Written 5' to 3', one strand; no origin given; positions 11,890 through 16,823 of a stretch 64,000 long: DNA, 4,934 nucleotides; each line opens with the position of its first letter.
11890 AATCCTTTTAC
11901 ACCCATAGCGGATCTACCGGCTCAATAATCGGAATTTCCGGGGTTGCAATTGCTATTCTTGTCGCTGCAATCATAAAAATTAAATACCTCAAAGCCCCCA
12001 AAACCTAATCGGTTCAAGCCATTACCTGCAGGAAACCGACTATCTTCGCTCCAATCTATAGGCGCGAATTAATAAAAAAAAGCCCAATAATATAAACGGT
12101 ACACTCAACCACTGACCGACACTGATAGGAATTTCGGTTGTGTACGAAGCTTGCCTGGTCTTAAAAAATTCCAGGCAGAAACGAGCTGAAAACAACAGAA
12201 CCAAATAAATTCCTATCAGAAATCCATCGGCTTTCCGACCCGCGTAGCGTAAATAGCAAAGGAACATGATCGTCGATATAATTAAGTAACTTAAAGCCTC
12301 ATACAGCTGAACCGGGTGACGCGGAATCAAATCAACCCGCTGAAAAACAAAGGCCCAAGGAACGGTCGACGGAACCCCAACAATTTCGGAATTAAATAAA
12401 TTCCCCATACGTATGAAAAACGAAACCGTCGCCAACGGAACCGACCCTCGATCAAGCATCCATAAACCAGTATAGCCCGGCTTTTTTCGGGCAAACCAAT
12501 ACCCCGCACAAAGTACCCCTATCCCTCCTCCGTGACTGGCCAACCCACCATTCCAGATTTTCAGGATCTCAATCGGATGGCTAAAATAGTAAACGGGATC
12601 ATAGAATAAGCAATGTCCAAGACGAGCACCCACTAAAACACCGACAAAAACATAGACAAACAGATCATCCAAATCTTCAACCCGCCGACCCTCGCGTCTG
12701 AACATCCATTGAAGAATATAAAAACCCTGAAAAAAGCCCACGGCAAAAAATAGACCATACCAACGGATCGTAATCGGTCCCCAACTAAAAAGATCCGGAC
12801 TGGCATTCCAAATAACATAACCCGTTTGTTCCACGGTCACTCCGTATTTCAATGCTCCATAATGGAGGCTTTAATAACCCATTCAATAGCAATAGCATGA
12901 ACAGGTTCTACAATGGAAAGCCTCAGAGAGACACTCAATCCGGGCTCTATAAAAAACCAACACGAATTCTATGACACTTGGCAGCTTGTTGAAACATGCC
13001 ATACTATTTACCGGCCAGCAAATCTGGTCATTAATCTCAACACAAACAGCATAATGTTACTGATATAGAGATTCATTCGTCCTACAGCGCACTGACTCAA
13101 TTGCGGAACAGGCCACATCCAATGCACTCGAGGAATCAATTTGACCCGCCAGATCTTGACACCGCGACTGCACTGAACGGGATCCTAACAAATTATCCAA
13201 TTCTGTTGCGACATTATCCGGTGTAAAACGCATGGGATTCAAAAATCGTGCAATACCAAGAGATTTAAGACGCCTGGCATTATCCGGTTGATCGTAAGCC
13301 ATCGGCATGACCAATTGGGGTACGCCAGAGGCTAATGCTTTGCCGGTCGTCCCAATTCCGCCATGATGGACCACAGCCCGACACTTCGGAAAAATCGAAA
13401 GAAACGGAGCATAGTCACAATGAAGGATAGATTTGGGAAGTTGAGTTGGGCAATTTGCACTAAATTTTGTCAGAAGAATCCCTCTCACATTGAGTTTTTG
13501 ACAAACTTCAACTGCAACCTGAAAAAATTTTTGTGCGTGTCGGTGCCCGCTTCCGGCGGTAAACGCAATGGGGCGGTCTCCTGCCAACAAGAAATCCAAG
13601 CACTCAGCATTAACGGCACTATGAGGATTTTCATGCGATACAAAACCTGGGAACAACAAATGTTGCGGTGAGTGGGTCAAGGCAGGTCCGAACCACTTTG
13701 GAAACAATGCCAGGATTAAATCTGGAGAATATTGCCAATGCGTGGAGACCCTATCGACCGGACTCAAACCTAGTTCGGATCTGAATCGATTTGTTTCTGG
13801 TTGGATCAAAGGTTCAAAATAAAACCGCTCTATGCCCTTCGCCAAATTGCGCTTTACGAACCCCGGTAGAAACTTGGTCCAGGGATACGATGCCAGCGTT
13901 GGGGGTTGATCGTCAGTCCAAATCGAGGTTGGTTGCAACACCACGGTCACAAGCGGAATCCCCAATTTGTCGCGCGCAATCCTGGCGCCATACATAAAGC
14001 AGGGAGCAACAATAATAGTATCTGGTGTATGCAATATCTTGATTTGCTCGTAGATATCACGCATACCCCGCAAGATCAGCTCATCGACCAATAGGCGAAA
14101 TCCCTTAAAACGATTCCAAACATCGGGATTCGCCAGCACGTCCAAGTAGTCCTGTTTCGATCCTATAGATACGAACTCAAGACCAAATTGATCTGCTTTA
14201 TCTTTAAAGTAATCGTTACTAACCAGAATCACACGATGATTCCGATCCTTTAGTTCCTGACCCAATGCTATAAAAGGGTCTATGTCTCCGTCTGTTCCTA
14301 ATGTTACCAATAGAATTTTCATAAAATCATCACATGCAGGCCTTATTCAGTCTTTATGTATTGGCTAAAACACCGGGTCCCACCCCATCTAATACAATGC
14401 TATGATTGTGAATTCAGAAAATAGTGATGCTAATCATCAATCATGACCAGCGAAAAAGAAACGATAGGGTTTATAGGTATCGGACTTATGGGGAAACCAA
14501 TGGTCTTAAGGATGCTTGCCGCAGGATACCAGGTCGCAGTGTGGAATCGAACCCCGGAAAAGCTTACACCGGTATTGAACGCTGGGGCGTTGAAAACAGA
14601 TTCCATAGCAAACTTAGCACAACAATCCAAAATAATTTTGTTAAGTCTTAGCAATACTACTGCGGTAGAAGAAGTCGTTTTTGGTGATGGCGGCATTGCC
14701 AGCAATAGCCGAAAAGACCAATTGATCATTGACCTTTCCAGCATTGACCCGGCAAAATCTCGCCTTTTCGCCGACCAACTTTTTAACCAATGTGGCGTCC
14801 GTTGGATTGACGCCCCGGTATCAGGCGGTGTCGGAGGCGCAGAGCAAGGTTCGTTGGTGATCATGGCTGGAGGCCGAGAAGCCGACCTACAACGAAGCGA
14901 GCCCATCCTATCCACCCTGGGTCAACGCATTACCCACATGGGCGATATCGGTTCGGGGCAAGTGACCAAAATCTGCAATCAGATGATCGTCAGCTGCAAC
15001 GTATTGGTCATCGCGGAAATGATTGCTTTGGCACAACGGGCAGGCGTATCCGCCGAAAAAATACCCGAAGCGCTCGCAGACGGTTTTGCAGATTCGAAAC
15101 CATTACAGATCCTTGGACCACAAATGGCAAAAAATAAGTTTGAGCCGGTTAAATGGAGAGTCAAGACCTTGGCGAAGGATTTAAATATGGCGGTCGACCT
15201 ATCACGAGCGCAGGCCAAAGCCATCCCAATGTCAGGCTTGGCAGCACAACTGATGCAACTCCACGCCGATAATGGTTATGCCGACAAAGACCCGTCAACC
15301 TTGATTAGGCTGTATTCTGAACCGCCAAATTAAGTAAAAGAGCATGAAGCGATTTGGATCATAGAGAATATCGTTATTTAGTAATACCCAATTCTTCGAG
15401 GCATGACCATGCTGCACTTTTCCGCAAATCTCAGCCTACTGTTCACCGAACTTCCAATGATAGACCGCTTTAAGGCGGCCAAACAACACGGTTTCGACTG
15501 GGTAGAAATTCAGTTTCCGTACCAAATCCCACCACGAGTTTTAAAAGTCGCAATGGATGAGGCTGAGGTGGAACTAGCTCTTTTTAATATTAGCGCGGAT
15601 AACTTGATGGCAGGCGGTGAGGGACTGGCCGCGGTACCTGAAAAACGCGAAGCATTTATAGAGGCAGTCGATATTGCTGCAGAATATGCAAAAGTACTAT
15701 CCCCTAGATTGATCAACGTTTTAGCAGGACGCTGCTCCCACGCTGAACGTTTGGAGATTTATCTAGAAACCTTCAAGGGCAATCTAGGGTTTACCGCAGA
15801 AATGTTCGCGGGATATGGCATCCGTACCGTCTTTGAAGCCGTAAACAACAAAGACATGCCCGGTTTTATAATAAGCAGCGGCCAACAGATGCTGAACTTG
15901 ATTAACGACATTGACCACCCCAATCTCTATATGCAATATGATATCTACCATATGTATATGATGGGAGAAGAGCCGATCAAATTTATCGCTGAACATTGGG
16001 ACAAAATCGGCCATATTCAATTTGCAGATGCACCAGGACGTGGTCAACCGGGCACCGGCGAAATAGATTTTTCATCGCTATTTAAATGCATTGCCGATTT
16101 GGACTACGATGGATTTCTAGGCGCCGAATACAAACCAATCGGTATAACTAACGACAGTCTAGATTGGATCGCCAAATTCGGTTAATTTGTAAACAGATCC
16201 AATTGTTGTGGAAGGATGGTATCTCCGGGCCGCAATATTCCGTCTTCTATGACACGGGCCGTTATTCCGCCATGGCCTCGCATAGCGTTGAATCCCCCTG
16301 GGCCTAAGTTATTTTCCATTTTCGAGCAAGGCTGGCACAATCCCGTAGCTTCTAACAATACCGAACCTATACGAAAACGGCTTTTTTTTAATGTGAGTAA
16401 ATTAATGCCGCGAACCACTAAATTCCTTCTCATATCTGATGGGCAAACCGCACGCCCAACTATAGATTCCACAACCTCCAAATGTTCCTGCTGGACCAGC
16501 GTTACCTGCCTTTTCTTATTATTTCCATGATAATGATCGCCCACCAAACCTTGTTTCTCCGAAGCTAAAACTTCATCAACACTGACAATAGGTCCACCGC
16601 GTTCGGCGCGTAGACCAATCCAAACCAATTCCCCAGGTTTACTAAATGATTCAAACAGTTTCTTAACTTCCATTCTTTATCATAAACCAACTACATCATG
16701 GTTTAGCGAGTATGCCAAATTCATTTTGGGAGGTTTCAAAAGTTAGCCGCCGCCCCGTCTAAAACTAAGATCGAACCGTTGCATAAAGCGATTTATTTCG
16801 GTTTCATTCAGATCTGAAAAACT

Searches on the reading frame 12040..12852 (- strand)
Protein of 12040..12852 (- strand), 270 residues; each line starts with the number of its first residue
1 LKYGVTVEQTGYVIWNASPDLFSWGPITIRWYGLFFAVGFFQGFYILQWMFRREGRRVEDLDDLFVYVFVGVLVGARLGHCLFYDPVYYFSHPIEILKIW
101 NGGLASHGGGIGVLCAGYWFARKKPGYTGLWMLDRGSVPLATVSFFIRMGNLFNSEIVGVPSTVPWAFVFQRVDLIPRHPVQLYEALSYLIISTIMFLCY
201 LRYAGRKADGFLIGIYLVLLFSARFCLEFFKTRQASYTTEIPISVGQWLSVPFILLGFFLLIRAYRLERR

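Call 30: search_protein_families(library=pfam, max_evalue=0.0001, proteins=[window:12040-12852:-])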
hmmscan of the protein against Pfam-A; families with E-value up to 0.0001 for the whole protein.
window:12040-12852:- (270 aa): 1 family
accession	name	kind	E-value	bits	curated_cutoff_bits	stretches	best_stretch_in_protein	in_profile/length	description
PF01790.23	LGT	-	4e-68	229.8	24.9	1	19-262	1-239/240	Prolipoprotein diacylglyceryl transferase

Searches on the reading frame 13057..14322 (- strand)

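Call 30: search_protein_families(library=pfam, max_evalue=0.0001, proteins=[window:13057-14322:-])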
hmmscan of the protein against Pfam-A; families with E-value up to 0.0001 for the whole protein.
window:13057-14322:- (421 aa): 3 families
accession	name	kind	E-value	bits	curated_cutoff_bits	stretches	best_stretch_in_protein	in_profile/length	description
PF06722.18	EryCIII-like_C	-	2.2e-18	67.1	31.7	1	293-394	27-128/145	Erythromycin biosynthesis protein CIII-like, C-terminal domain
PF03033.26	Glyco_transf_28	-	2.9e-11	44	26.2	1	3-69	1-57/139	Glycosyltransferase family 28 N-terminal domain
PF00201.24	UDPGT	-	2.8e-09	36.8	19.5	1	283-383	308-410/499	UDP-glucoronosyl and UDP-glucosyl transferase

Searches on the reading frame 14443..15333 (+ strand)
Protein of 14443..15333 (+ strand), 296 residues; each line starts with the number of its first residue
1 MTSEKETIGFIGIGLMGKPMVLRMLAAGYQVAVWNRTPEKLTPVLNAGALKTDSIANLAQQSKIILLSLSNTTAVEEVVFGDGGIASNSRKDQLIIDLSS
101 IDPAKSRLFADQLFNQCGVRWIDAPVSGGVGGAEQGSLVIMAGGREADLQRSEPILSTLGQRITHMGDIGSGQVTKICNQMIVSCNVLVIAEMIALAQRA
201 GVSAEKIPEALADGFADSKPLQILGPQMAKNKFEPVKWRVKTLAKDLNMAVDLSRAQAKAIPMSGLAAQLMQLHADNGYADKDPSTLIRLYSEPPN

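Call 30: search_protein_families(library=pfam, max_evalue=0.0001, proteins=[window:14443-15333:+])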
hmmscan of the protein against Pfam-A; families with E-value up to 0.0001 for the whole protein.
window:14443-15333:+ (296 aa): 5 families
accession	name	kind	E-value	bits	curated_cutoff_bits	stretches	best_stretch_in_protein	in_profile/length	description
PF03446.21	NAD_binding_2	-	1.3e-48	165.5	21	1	7-167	1-161/161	NAD binding domain of 6-phosphogluconate dehydrogenase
PF14833.11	NAD_binding_11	-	1.3e-25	90.4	30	1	170-291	1-122/122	NAD-binding of NADP-dependent 3-hydroxyisobutyrate dehydrogenase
PF03807.23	F420_oxidored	-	1.8e-09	38.5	21.6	1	7-98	1-91/94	NADP oxidoreductase coenzyme F420-dependent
PF02826.25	2-Hacid_dh_C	-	2.3e-06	27.6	25.1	1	4-76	35-106/178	D-isomer specific 2-hydroxyacid dehydrogenase, NAD binding domain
PF01488.26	Shikimate_DH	-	5.2e-05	23.8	24.3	0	5-99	12-112/138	Shikimate / quinate 5-dehydrogenase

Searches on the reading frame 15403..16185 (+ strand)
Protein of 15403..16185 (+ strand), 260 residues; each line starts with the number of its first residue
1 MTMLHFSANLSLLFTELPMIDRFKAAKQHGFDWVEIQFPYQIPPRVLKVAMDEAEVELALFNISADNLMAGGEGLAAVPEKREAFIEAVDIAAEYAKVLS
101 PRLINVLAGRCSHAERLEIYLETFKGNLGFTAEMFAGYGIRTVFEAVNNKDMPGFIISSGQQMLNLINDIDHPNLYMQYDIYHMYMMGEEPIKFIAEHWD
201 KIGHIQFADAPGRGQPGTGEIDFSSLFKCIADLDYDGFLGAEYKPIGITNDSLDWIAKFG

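Call 30: search_protein_families(library=pfam, max_evalue=0.0001, proteins=[window:15403-16185:+])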
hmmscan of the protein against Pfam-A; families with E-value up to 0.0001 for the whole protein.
window:15403-16185:+ (260 aa): 1 family
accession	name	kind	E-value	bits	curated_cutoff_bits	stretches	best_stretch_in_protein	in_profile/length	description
PF01261.30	AP_endonuc_2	-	2.2e-37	129.5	31.1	1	23-258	1-248/249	Xylose isomerase-like TIM barrel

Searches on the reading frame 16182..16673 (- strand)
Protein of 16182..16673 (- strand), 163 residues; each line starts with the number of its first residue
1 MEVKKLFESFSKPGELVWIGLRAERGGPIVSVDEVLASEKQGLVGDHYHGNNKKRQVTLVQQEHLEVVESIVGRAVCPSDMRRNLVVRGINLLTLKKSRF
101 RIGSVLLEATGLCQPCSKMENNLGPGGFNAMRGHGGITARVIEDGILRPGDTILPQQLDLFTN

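Call 30: search_protein_families(library=pfam, max_evalue=0.0001, proteins=[window:16182-16673:-])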
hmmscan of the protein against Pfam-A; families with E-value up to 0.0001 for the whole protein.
window:16182-16673:- (163 aa): 1 family
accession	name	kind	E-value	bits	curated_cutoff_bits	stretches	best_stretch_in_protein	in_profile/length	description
PF03473.23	MOSC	-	1.8e-16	60.7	22.7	1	49-153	5-119/120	MOSC domain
